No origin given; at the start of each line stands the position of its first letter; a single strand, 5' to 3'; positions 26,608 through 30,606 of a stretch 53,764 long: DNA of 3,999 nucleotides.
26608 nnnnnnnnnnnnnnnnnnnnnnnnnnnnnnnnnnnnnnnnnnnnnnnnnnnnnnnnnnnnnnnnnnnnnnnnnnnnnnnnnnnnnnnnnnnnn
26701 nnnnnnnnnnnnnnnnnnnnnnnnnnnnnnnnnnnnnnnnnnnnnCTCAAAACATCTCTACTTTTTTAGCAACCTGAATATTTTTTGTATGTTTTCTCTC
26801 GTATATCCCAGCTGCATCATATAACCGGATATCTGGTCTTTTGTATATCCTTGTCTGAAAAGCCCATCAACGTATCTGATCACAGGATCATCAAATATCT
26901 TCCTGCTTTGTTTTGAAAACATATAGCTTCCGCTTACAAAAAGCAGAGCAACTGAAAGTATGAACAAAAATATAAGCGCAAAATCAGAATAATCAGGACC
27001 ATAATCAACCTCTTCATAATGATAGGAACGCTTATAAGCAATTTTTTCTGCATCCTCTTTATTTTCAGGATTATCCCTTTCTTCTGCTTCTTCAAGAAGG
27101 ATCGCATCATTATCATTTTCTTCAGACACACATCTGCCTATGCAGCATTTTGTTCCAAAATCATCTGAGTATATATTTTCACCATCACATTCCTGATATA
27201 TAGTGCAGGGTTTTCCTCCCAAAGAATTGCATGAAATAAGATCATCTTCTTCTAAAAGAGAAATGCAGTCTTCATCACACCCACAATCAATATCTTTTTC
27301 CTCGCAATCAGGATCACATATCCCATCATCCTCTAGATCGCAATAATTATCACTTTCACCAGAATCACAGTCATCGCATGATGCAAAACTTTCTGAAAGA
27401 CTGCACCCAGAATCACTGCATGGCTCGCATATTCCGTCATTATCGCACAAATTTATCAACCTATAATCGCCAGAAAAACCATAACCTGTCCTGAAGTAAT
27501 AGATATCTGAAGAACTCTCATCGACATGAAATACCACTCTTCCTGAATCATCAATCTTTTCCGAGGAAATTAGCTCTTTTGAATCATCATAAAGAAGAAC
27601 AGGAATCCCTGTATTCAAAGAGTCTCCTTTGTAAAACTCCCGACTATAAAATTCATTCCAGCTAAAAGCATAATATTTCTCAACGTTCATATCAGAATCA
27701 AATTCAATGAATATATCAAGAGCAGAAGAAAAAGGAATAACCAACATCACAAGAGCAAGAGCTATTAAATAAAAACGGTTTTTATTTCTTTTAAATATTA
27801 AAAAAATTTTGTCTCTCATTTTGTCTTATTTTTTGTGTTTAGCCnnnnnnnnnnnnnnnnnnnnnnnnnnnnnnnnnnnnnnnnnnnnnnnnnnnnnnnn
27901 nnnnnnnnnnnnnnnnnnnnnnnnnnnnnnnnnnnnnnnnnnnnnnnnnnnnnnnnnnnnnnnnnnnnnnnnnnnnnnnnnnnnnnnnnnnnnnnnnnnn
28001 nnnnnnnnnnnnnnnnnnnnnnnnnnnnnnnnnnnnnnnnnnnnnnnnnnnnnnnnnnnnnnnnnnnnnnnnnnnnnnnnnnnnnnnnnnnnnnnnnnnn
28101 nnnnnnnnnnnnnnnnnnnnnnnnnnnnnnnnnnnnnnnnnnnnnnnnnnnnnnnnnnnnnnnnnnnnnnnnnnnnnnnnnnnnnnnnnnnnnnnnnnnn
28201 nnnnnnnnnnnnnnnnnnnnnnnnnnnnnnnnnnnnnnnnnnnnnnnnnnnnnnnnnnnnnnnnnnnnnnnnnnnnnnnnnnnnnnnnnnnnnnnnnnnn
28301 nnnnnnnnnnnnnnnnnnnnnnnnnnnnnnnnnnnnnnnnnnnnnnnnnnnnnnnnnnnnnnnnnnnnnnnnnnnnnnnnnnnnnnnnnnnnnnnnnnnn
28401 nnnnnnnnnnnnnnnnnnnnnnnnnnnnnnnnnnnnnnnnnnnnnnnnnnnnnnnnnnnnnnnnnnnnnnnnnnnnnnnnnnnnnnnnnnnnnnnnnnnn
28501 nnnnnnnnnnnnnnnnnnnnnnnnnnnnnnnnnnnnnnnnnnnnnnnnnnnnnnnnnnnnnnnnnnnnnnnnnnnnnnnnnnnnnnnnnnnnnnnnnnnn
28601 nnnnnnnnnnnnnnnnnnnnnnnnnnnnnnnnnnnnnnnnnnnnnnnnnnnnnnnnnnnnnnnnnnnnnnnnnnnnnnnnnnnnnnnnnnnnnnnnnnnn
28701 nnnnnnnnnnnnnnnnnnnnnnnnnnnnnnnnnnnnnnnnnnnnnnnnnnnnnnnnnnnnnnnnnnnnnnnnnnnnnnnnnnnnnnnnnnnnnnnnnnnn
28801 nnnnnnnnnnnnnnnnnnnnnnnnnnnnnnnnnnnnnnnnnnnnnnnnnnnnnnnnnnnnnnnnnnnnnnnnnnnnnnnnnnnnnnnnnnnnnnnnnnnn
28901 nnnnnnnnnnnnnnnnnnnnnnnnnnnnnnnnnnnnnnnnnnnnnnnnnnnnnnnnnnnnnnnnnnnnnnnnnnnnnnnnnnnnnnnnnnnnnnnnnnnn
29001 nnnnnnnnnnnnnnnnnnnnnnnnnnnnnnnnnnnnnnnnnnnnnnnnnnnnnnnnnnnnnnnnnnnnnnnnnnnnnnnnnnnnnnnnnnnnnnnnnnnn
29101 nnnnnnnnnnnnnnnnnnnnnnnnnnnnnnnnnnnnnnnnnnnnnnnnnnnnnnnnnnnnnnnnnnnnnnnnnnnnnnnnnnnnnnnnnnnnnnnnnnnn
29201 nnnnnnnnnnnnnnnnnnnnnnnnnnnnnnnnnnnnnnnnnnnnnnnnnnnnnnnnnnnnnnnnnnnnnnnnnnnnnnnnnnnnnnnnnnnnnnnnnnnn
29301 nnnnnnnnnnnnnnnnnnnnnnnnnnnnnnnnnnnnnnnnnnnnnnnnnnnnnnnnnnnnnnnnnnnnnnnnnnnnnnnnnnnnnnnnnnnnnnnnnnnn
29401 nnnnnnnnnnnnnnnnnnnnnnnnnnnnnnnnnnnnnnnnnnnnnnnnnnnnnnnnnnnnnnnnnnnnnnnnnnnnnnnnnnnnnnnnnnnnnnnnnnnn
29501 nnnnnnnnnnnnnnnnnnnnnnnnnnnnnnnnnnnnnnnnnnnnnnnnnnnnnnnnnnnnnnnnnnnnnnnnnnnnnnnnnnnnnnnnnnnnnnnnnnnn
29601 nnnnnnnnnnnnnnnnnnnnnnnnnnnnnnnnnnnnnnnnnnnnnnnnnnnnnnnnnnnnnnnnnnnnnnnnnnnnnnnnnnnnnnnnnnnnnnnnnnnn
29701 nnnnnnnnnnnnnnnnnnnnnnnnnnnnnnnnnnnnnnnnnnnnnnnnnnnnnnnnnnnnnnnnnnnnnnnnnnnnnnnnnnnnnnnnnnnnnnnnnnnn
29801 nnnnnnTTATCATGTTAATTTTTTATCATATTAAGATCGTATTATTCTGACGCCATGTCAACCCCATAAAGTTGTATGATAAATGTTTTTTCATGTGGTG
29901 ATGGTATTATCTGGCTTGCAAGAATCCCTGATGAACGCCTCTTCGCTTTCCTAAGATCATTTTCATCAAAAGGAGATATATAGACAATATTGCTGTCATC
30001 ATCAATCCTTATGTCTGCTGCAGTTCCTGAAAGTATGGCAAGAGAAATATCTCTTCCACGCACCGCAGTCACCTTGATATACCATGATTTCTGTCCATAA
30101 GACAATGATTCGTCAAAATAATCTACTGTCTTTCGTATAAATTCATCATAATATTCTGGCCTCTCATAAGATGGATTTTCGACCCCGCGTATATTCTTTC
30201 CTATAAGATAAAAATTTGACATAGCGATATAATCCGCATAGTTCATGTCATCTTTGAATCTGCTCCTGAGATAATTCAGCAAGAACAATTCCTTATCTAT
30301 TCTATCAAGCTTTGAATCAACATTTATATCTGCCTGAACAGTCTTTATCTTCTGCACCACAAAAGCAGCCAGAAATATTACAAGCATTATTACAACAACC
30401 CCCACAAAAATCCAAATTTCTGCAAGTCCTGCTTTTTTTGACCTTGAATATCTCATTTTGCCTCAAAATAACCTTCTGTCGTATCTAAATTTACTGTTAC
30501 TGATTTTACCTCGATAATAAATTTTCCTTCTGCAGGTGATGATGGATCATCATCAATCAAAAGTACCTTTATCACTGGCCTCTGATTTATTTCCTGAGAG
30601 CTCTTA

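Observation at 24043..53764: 30-kb co-directional surface-apparatus locus: two giant adhesin-like proteins, 17 pilin-signal proteins and murein-hydrolase-like enzymes in an archaeal genome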

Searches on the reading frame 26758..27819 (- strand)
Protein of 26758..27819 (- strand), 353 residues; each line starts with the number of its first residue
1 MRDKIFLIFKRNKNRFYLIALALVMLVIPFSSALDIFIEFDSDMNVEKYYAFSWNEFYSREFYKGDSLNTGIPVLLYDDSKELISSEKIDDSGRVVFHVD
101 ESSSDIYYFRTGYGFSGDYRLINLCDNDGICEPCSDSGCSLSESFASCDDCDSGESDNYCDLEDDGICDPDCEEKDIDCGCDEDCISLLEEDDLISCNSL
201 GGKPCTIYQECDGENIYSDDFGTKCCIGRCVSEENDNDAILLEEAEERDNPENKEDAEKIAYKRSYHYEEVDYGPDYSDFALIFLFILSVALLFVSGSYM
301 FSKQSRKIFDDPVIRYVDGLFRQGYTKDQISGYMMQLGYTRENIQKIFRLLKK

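Call 5: search_protein_families(library=pfam, max_evalue=0.01, proteins=[window:26758-27819:-])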
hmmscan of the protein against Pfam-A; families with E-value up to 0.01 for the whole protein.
window:26758-27819:- (353 aa): 0 families

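Call 12: find_encoding_contigs(protein=window:26758-27819:-, flank=10000, max_places=4)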
Protein window:26758-27819:- (353 aa): no gene with exactly this product is on record in the collection.

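Call 84: search_protein_families(library=pfam, max_evalue=0.001, proteins=[L002:2621-6301:+, L002:6363-9836:+, L002:786-2150:+, P0014])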
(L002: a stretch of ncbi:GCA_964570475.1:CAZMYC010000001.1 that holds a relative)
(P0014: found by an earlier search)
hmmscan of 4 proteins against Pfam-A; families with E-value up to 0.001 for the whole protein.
L002:2621-6301:+ (1226 aa): 0 families

L002:6363-9836:+ (1157 aa): 0 families

L002:786-2150:+ (454 aa): 0 families

P0014 (2630 aa): 5 families
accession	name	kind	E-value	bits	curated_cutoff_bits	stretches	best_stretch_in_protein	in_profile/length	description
PF13620.12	CarboxypepD_reg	-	1.6e-19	70.5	32.3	2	120-207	2-81/82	Carboxypeptidase regulatory-like domain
PF13715.12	CarbopepD_reg_2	-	1.1e-10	41.9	32.2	0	121-212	2-79/88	CarboxypepD_reg-like domain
PF19077.6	Big_13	-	8.3e-08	33.1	27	0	1956-1997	58-100/102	Bacterial Ig-like domain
PF13754.12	Big_3_4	-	4.5e-06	27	27.3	0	1971-2027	33-90/106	Domain of unknown function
PF07495.19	Y_Y_Y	-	5e-06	26.8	26.6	0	2157-2191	29-64/65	Y_Y_Y domain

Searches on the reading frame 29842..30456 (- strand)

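Call 5: search_protein_families(library=pfam, max_evalue=0.01, proteins=[window:29842-30456:-])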
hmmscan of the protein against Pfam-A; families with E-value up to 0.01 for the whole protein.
window:29842-30456:- (204 aa): 0 families

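Call 84: search_protein_families(library=pfam, max_evalue=0.001, proteins=[L002:2621-6301:+, L002:6363-9836:+, L002:786-2150:+, P0014])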
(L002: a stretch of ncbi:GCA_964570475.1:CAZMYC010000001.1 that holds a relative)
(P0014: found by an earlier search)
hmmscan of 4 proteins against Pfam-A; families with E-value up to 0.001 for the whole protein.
L002:2621-6301:+ (1226 aa): 0 families

L002:6363-9836:+ (1157 aa): 0 families

L002:786-2150:+ (454 aa): 0 families

P0014 (2630 aa): 5 families
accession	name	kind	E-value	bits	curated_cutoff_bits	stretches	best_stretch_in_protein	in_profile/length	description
PF13620.12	CarboxypepD_reg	-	1.6e-19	70.5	32.3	2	120-207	2-81/82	Carboxypeptidase regulatory-like domain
PF13715.12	CarbopepD_reg_2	-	1.1e-10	41.9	32.2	0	121-212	2-79/88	CarboxypepD_reg-like domain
PF19077.6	Big_13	-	8.3e-08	33.1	27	0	1956-1997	58-100/102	Bacterial Ig-like domain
PF13754.12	Big_3_4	-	4.5e-06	27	27.3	0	1971-2027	33-90/106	Domain of unknown function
PF07495.19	Y_Y_Y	-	5e-06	26.8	26.6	0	2157-2191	29-64/65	Y_Y_Y domain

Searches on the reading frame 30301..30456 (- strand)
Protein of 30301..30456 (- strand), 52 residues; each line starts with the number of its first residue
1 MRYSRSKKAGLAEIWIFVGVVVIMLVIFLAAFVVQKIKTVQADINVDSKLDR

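Call 37: search_protein_families(library=pfam, max_evalue=10, proteins=[window:30301-30456:-])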
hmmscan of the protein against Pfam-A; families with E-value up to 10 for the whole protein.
seq(52 aa): 3 families
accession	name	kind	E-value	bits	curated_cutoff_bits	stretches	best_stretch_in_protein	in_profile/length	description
PF11271.13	PorA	-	0.016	15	29.5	1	14-50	4-40/297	Porin PorA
PF01484.22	Col_cuticle_N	-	0.058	13.9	23.5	1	17-48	5-36/50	Nematode cuticle collagen N-terminal domain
PF09889.16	DUF2116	-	0.22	11.9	26.8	1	1-29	26-54/59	Probable treble clef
